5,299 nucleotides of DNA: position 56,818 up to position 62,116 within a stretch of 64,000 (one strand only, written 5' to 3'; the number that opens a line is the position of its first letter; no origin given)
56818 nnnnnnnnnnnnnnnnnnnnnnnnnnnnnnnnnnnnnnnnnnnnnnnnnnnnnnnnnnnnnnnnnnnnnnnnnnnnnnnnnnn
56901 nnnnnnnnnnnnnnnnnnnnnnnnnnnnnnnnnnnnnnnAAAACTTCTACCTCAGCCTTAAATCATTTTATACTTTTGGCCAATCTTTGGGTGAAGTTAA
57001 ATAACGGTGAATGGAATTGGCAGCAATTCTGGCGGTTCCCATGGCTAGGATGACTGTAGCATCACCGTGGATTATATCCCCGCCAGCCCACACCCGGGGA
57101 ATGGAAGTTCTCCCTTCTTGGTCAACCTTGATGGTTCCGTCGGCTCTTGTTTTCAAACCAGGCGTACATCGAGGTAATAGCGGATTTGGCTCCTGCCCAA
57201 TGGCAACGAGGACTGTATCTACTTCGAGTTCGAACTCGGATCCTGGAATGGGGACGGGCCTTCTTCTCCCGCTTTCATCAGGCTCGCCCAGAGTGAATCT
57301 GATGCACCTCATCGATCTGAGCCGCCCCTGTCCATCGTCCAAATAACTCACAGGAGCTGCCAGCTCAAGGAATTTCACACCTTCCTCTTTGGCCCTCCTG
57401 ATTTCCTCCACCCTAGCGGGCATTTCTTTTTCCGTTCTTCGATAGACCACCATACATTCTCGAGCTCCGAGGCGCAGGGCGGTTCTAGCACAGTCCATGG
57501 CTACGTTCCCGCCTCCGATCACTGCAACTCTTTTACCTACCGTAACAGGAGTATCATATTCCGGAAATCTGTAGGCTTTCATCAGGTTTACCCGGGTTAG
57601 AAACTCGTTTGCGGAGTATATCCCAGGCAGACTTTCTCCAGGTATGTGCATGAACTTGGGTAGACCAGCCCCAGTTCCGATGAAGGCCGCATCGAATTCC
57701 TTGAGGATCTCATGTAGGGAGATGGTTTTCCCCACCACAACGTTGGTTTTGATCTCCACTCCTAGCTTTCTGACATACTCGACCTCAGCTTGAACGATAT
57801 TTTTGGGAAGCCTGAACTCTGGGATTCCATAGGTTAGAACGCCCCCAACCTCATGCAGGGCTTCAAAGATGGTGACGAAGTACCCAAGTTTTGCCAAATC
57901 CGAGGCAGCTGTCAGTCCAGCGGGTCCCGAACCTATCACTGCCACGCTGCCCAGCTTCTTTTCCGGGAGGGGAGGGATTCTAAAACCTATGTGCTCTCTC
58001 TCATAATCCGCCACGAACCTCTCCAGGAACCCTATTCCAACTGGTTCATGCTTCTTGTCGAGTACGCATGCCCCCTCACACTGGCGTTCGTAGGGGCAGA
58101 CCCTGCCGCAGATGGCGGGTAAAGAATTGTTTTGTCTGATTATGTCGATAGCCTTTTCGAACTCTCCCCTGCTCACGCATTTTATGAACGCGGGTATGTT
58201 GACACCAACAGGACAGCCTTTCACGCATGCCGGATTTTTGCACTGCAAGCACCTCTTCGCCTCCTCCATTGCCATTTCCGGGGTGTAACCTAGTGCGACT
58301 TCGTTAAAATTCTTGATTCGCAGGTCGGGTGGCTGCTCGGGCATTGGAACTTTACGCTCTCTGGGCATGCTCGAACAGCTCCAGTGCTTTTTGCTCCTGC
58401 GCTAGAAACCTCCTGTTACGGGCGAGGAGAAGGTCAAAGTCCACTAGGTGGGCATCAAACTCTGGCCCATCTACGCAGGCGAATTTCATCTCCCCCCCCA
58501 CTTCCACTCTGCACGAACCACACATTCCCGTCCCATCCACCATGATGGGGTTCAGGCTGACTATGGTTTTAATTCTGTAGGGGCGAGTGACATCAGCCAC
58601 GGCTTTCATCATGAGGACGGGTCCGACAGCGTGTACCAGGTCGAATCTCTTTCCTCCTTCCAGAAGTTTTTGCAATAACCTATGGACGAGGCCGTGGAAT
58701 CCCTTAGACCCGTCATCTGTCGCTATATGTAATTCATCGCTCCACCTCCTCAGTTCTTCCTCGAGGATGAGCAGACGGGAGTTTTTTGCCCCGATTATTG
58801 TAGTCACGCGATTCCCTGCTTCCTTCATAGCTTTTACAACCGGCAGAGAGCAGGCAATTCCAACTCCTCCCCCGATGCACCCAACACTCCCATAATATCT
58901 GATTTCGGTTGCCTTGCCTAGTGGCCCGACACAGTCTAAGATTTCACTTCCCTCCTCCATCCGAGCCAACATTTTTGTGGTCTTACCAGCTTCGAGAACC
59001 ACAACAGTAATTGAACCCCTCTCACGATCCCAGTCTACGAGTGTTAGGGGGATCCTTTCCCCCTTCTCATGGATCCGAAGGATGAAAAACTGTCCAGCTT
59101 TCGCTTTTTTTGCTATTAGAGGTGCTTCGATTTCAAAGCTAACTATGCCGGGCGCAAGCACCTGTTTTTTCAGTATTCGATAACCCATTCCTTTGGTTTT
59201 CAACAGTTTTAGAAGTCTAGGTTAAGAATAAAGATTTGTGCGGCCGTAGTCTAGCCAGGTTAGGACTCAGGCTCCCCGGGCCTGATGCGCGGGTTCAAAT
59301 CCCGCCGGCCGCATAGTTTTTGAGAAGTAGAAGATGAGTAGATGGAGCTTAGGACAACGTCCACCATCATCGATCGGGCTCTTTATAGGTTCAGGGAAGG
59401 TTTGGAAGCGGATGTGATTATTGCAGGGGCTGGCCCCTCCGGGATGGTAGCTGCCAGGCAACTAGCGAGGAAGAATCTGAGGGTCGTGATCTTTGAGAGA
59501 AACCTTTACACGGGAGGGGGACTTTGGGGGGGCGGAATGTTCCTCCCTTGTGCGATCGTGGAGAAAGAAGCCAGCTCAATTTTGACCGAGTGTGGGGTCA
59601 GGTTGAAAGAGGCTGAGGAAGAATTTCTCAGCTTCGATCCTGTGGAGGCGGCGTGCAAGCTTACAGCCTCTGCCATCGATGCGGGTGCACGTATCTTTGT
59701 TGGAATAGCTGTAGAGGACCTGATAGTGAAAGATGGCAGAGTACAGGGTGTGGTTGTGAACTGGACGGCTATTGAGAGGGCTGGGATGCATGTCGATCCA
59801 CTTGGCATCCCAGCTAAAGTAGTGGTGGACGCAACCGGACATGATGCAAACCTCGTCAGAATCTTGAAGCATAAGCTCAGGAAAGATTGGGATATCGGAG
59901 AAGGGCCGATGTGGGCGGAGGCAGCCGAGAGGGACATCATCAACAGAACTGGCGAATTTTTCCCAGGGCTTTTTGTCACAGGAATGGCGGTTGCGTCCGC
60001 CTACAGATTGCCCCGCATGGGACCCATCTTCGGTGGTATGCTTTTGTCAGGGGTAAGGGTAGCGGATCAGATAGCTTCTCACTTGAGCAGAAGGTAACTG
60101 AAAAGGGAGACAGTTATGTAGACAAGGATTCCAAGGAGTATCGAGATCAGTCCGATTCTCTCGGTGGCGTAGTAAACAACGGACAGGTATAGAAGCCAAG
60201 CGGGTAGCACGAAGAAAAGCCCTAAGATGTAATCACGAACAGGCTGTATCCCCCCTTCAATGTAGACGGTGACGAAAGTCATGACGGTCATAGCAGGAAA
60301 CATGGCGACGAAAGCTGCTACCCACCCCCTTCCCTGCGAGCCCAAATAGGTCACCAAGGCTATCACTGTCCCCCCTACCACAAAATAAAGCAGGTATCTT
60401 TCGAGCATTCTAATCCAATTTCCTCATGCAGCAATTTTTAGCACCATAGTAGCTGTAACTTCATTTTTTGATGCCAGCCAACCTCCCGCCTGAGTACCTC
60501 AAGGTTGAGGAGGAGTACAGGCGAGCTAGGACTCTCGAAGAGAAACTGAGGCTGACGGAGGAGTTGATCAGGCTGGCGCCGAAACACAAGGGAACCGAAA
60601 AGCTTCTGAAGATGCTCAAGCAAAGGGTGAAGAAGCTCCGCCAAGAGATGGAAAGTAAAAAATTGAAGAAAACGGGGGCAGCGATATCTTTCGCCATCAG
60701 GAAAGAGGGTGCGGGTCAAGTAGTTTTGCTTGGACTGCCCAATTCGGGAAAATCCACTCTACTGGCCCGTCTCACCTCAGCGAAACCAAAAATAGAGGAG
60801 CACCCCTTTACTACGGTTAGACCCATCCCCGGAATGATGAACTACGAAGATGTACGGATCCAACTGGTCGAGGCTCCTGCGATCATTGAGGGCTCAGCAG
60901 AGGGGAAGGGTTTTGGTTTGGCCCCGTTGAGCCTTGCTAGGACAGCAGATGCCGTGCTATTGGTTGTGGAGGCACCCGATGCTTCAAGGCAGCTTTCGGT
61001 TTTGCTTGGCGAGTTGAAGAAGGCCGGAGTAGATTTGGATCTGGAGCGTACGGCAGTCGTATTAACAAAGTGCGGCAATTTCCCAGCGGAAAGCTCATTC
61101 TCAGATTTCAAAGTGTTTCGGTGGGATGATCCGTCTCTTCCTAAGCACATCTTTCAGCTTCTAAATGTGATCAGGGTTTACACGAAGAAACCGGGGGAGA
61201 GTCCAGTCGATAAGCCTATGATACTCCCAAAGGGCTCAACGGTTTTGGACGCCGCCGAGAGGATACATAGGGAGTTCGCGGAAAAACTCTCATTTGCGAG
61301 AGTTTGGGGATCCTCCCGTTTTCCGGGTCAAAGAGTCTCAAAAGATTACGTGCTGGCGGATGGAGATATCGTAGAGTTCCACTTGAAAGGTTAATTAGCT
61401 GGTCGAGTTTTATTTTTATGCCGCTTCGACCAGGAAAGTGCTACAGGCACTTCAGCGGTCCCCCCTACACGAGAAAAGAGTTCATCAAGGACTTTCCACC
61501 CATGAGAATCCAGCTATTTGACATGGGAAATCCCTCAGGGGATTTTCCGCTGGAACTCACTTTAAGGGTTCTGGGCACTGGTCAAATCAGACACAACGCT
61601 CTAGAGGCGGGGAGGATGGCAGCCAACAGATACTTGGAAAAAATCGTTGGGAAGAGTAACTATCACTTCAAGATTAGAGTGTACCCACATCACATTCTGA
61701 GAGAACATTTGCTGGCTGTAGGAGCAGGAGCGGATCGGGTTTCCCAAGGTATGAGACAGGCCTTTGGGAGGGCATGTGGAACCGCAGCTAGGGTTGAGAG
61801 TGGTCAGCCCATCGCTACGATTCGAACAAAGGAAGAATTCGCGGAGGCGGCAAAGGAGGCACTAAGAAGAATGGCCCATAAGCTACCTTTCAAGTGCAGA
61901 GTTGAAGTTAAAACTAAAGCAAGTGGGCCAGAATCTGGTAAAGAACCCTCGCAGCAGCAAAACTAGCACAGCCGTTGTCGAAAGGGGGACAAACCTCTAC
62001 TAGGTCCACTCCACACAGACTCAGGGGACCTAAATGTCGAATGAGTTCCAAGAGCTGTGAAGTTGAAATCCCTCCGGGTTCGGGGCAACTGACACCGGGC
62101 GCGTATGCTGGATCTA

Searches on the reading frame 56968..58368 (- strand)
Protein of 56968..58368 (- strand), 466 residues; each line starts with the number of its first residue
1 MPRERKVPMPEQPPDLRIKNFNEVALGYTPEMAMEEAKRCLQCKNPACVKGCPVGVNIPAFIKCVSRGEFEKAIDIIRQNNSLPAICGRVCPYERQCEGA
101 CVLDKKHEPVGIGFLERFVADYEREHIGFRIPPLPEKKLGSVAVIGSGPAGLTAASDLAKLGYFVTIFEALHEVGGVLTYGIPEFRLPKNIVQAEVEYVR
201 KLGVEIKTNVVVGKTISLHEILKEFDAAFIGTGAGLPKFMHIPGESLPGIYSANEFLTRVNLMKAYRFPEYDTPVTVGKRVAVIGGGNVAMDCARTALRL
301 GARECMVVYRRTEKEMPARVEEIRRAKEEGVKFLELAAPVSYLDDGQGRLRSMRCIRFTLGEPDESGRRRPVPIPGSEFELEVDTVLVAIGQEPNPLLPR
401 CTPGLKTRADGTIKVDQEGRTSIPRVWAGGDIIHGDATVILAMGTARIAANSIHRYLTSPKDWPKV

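Call 36: search_protein_families(library=pfam, proteins=[window:56968-58368:-])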
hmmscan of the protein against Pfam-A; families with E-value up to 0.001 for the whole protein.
window:56968-58368:- (466 aa): 14 families
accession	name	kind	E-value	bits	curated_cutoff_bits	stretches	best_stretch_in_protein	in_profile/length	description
PF14691.11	Fer4_20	-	9.6e-45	151.5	25.8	1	17-126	1-111/113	Dihydroprymidine dehydrogenase domain II, 4Fe-4S cluster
PF07992.20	Pyr_redox_2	-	6.2e-37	128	26.1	1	141-437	2-282/291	Pyridine nucleotide-disulphide oxidoreductase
PF00070.33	Pyr_redox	-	1e-12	48.8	22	2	280-353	1-77/82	Pyridine nucleotide-disulphide oxidoreductase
PF13450.12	NAD_binding_8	-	6.2e-08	33.2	21.9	1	144-178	1-35/68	NAD(P)-binding Rossmann-like domain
PF01262.27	AlaDh_PNT_C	-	3.2e-07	30.5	23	0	138-172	27-61/214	Alanine dehydrogenase/PNT, C-terminal domain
PF13738.12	Pyr_redox_3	-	9e-07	28.9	30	0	276-314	162-200/305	Pyridine nucleotide-disulphide oxidoreductase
PF12831.13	FAD_oxidored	-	4.2e-06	26.7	27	1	142-182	2-42/416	FAD dependent oxidoreductase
PF00890.30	FAD_binding_2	-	1.1e-05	25.2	20.4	1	142-178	2-38/414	FAD binding domain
PF01266.30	DAO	-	1.8e-05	24.9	27.9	0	142-175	2-35/353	FAD dependent oxidoreductase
PF00743.25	FMO-like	-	7.4e-05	21.8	22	1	225-306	139-210/532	Flavin-binding monooxygenase-like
PF03807.23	F420_oxidored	-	0.00017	22.6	21.6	0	280-324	1-45/94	NADP oxidoreductase coenzyme F420-dependent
PF01134.28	GIDA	-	0.00018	21.1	22.1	0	142-171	2-29/391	Glucose inhibited division protein A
PF03486.20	HI0933_like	-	0.00036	20.5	50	0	141-175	2-36/244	HI0933-like protein Rossmann domain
PF01946.23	Thi4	-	0.00089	19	26.2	1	142-204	20-82/235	Thi4 family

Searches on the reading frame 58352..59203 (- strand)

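Call 36: search_protein_families(library=pfam, proteins=[window:58352-59203:-])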
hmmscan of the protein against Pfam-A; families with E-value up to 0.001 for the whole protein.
window:58352-59203:- (283 aa): 2 families
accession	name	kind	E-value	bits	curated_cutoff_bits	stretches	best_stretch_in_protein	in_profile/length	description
PF10418.14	DHODB_Fe-S_bind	-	3.4e-13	49.5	23.9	1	218-254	1-40/41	Iron-sulfur cluster binding domain of dihydroorotate dehydrogenase B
PF00175.26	NAD_binding_1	-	1.9e-05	25.7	22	1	110-203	2-108/109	Oxidoreductase NAD-binding domain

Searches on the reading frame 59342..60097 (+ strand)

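Call 36: search_protein_families(library=pfam, proteins=[window:59342-60097:+])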
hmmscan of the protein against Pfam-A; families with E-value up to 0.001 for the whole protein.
window:59342-60097:+ (251 aa): 8 families
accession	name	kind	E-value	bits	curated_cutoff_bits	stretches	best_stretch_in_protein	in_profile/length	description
PF01946.23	Thi4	-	2.5e-69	233.5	26.2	1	8-230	3-235/235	Thi4 family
PF12831.13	FAD_oxidored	-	6.5e-13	49.2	27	1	24-174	1-152/416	FAD dependent oxidoreductase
PF01266.30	DAO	-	4.2e-10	40.1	27.9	2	24-58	1-35/353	FAD dependent oxidoreductase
PF00890.30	FAD_binding_2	-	3.5e-09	36.8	20.4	1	24-60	1-37/414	FAD binding domain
PF13450.12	NAD_binding_8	-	1.3e-07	32.2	21.9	1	27-59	1-33/68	NAD(P)-binding Rossmann-like domain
PF07992.20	Pyr_redox_2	-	6.4e-06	26.2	26.1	1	24-93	2-58/291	Pyridine nucleotide-disulphide oxidoreductase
PF03486.20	HI0933_like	-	1.2e-05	25.3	50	1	24-62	2-40/244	HI0933-like protein Rossmann domain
PF01494.25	FAD_binding_3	-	0.00047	19.9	22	1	22-54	1-33/349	FAD binding domain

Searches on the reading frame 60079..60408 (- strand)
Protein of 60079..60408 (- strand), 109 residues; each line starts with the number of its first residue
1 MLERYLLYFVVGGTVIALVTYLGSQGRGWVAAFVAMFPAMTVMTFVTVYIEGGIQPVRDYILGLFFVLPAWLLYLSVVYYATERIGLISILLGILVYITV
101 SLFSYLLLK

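Call 36: search_protein_families(library=pfam, proteins=[window:60079-60408:-])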
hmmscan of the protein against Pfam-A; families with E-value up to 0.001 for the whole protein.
window:60079-60408:- (109 aa): 1 family
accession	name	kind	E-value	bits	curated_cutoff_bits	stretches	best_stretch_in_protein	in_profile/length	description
PF06942.17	GlpM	-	2.9e-05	24.9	25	1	10-99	4-93/107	GlpM protein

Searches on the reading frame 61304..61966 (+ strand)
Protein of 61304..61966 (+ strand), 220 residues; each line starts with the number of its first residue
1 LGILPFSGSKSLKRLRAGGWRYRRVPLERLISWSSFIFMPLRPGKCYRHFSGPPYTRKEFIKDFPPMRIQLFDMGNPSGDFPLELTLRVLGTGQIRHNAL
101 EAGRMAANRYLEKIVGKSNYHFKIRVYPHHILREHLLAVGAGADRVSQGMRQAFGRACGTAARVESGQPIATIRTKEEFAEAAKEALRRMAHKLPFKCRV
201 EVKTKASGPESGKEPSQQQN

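Call 36: search_protein_families(library=pfam, proteins=[window:61304-61966:+])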
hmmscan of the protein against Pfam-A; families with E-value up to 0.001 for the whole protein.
window:61304-61966:+ (220 aa): 1 family
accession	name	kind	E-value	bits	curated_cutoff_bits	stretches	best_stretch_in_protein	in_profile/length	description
PF00252.24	Ribosomal_L16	-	2e-31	109.1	27.9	1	53-200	4-131/132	Ribosomal protein L16p/L10e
